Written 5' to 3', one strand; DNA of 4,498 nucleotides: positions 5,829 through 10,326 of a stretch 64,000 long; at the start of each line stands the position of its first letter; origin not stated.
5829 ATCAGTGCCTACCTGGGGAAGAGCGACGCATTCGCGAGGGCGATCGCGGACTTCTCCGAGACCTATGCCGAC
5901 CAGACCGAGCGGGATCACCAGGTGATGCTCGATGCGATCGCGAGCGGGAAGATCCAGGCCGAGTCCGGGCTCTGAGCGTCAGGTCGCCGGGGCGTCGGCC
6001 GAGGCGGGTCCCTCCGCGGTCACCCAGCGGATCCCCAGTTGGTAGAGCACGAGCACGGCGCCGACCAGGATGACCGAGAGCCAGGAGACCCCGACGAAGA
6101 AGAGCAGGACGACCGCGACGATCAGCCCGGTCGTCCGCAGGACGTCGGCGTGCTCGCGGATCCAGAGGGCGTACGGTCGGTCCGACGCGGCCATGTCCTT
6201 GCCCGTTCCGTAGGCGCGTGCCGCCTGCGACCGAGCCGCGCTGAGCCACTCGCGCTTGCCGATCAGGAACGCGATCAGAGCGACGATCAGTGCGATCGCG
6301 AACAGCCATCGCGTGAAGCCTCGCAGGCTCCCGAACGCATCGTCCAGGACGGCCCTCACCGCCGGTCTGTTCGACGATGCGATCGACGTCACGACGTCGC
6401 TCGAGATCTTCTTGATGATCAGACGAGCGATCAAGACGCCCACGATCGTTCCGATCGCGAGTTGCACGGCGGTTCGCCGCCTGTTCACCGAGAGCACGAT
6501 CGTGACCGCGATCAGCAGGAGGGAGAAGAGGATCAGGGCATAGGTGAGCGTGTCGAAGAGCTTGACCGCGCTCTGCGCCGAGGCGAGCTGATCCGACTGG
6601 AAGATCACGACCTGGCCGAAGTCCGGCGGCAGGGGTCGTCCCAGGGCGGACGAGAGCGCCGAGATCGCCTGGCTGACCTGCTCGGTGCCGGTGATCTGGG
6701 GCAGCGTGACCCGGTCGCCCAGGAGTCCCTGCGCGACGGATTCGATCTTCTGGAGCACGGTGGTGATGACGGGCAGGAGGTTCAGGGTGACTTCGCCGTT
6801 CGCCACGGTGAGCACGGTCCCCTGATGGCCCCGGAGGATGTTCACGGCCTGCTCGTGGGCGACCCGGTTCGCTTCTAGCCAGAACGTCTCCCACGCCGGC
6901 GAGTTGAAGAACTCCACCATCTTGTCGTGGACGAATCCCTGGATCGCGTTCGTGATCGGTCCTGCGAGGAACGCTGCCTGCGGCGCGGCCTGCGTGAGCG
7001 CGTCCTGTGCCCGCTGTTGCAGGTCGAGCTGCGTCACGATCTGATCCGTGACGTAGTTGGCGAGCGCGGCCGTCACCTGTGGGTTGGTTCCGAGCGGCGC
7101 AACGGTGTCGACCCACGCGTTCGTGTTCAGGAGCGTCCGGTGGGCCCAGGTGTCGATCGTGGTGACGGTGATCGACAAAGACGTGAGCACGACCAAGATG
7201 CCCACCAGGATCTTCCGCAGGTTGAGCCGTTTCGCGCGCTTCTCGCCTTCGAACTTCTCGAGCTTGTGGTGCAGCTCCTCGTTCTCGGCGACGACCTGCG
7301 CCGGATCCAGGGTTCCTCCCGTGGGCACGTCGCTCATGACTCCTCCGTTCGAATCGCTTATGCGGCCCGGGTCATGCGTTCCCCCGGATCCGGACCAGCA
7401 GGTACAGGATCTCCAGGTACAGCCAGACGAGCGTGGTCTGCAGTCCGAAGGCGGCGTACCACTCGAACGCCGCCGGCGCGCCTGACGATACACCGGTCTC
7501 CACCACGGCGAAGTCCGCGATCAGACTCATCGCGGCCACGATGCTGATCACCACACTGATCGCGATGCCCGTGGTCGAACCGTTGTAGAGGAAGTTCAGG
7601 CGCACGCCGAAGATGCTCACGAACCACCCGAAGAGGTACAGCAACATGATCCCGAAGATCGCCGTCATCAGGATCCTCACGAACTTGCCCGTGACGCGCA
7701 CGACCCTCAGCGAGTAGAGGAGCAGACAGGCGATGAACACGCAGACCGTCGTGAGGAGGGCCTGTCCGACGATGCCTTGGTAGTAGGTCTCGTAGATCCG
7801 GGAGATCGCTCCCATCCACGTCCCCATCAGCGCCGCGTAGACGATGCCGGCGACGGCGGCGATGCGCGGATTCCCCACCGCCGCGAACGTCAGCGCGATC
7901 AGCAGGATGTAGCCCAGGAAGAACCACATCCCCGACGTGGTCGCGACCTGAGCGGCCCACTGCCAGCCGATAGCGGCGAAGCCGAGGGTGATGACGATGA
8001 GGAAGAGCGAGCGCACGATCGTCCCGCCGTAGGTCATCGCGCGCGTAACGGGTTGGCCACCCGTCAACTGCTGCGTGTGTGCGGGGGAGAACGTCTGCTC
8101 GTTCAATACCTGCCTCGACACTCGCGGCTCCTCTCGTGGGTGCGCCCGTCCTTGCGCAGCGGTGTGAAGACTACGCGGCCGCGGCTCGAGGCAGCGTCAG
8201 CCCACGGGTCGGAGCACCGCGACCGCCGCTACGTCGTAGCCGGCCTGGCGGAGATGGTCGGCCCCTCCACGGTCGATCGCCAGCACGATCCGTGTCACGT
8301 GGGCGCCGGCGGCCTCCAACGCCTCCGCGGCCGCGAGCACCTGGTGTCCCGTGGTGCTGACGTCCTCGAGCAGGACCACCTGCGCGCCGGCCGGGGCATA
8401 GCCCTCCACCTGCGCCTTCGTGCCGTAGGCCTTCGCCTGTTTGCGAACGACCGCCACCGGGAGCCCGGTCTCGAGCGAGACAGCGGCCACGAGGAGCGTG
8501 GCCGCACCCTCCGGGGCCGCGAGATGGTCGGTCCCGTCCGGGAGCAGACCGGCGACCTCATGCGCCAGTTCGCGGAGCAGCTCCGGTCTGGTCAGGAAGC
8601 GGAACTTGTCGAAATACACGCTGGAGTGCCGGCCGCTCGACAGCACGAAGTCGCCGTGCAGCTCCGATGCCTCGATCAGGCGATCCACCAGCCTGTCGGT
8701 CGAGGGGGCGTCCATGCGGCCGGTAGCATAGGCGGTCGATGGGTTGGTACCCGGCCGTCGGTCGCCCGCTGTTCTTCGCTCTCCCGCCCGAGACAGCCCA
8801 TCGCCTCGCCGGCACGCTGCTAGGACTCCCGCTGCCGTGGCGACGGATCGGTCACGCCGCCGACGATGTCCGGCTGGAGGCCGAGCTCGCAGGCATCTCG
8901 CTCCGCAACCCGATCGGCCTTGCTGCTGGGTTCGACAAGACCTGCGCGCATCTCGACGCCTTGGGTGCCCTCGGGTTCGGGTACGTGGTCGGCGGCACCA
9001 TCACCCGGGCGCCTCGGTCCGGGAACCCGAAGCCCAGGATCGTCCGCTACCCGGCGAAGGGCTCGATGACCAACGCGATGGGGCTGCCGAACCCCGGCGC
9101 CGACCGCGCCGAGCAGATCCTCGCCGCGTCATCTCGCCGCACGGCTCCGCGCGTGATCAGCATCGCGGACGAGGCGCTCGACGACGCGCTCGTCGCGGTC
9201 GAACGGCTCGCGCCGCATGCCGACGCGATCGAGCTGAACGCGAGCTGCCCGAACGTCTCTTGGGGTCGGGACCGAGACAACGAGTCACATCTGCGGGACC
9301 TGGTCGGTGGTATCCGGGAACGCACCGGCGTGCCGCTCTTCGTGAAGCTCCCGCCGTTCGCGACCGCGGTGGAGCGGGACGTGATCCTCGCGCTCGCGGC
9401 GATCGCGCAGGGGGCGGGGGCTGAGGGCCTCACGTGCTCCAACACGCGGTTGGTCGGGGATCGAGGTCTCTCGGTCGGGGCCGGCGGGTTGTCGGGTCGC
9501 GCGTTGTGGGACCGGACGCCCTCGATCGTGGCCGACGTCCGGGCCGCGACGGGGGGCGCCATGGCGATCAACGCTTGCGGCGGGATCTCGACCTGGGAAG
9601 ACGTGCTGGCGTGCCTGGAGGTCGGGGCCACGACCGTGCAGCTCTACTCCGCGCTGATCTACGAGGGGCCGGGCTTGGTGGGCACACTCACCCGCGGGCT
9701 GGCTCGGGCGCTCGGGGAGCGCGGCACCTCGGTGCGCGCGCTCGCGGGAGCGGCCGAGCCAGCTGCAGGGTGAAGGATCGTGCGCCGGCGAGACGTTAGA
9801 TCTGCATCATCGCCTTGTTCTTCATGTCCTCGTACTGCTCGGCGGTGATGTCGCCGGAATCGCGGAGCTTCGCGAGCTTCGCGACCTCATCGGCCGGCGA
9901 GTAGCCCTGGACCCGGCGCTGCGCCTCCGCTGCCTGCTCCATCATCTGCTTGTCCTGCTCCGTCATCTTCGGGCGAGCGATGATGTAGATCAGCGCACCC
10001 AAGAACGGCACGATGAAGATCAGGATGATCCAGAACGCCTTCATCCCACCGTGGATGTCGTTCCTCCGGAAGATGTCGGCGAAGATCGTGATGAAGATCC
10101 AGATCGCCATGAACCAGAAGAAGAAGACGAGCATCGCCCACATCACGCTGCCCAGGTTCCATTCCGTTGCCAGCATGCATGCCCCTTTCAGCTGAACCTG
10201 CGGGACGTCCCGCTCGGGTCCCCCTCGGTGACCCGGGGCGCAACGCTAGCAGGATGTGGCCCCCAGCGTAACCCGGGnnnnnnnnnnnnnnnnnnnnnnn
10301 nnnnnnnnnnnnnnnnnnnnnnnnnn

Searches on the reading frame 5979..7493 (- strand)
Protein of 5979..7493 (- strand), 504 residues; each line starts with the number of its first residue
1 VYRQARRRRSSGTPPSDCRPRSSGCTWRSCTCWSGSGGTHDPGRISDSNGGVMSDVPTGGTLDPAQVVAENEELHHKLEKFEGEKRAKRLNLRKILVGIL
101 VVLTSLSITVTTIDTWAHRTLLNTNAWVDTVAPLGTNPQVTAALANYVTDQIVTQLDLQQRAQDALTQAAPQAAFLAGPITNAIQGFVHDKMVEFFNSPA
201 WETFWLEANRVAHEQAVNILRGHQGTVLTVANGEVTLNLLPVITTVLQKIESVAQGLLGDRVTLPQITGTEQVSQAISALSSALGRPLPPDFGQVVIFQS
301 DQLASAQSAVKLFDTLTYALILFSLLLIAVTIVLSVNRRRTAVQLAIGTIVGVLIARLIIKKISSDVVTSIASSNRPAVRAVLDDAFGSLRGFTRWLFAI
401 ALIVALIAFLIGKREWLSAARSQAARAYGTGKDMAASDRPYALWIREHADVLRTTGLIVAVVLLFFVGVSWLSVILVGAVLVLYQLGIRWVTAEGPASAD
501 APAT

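Call 3: search_protein_families(library=pfam, proteins=[window:5979-7493:-], max_evalue=1)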
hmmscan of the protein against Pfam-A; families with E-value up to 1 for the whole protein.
window:5979-7493:- (504 aa): 2 families
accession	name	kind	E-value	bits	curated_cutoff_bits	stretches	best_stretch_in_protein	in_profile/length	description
PF17920.6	TetR_C_16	-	0.17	12.5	26.2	0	135-178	31-74/107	Tetracyclin repressor-like, C-terminal domain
PF18142.6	SLATT_fungal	-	0.7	10.4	26.5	0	304-357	7-64/121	SMODS and SLOG-associating 2TM effector domain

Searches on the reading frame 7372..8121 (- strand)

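Call 3: search_protein_families(library=pfam, proteins=[window:7372-8121:-], max_evalue=1)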
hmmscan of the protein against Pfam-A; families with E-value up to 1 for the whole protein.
window:7372-8121:- (249 aa): 2 families
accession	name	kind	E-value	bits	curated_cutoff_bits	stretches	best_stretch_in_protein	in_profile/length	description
PF12811.12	BaxI_1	-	1.1e-56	192.5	26.2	1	14-246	12-232/233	Bax inhibitor 1 like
PF01027.25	Bax1-I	-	5.7e-06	26.7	34.1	1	41-242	10-207/207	Inhibitor of apoptosis-promoting Bax1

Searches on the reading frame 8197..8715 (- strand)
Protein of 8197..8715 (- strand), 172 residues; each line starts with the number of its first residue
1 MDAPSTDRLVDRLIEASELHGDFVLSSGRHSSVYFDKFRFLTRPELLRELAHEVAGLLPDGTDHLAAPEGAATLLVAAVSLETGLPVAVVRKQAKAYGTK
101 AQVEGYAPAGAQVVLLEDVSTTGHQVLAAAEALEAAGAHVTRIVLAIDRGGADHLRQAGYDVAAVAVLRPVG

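Call 67: search_protein_families(library=pfam, proteins=[window:8197-8715:-], max_evalue=0.01)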
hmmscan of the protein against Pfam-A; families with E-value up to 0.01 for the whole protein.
window:8197-8715:- (172 aa): 1 family
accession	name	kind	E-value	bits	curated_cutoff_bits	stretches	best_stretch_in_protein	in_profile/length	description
PF00156.33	Pribosyltran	-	1.6e-08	34.5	26.3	1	47-151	15-128/158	Phosphoribosyl transferase domain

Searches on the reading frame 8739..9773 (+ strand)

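Call 67: search_protein_families(library=pfam, proteins=[window:8739-9773:+], max_evalue=0.01)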
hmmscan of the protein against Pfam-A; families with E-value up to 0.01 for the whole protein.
window:8739-9773:+ (344 aa): 2 families
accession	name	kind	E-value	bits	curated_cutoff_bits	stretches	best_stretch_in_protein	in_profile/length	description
PF01180.27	DHO_dh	-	7.9e-56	189.8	27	1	46-325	2-291/291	Dihydroorotate dehydrogenase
PF03060.21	NMO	-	0.0077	16.1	28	0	248-307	167-226/331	Nitronate monooxygenase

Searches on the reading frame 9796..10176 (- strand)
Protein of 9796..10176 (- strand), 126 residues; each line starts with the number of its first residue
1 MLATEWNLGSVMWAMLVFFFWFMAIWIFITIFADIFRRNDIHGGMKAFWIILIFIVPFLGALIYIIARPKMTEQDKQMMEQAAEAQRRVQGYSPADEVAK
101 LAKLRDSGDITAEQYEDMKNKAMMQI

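Call 3: search_protein_families(library=pfam, proteins=[window:9796-10176:-], max_evalue=1)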
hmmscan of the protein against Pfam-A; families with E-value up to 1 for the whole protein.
window:9796-10176:- (126 aa): 13 families
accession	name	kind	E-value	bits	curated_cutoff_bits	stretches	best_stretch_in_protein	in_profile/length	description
PF09851.14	SHOCT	-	1.5e-06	28.2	27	1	96-121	1-26/28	Short C-terminal domain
PF13396.11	PLDc_N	-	4.5e-06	27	23.3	1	26-68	5-41/42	Phospholipase_D-nuclease N-terminal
PF04420.19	CHD5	-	0.0013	19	29.3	1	66-121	32-87/159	CHD5-like protein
PF13687.11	DUF4153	-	0.004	16.8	27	1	13-83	98-169/373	Domain of unknown function (DUF4153)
PF12698.13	ABC2_membrane_3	-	0.0082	15.7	31.6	1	8-65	208-257/347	ABC-2 family transporter protein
PF13664.11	DUF4149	-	0.015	15.9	24.6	1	8-78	30-100/102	Domain of unknown function (DUF4149)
PF05656.20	DUF805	-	0.032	15.1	25.7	1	11-66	45-95/111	Protein of unknown function (DUF805)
PF19762.4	DUF6249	-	0.032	14.6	33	1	49-90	3-44/104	Domain of unknown function (DUF6249)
PF12725.13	DUF3810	-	0.069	12.9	28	1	9-117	25-136/311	Protein of unknown function (DUF3810)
PF07332.16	Phage_holin_3_6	-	0.071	13.6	28.4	1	9-85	36-107/116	Putative Actinobacterial Holin-X, holin superfamily III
PF20990.2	DUF2207_C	-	0.14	12.3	33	1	7-81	139-202/247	Predicted membrane protein (DUF2207) C-terminal domain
PF05545.16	FixQ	-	0.45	10.9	29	1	46-70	10-33/49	Cbb3-type cytochrome oxidase component FixQ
PF05297.16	Herpes_LMP1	-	0.53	9.9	26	1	3-65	128-184/386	Herpesvirus latent membrane protein 1 (LMP1)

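Call 4: search_protein_families(library=ncbifam, proteins=[window:9796-10176:-], max_evalue=1)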
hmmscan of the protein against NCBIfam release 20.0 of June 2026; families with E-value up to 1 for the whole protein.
window:9796-10176:- (126 aa): 9 families
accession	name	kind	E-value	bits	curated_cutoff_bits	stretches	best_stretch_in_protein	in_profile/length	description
TIGR04265.1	bac_cardiolipin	equivalog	0.00015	20.8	290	1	12-101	3-85/483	cardiolipin synthase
NF033480.1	bifunc_MprF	equivalog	0.0013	17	600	1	11-107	445-547/841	bifunctional lysylphosphatidylglycerol flippase/synthetase MprF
NF003412.0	PRK04778.1-6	equivalog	0.011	14.7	861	1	50-123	5-74/564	septation ring formation regulator EzrA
NF046000.1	MAG1210_fam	subfamily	0.011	14.4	275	1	12-87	66-140/550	MAG1210 family protein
NF041560.1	T6SS_Burk_ExIF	subfamily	0.042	13.5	90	1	10-77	128-187/234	putative type VI secretion system effector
NF050013.1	HpsJ_like_A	equivalog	0.056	13.1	140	1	62-126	100-166/217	HpsJ-like protein, cyanoexosortase A-associated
NF040999.1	pilin_ComGC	equivalog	0.1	12.8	75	1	46-119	2-81/84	competence type IV pilus major pilin ComGC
TIGR03142.1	cytochro_ccmI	equivalog_domain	0.21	11.9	29.3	1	48-120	2-67/118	c-type cytochrome biogenesis protein CcmI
NF045999.1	MAG1140_fam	equivalog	0.33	11.1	35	1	46-68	7-29/126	MAG1140 family protein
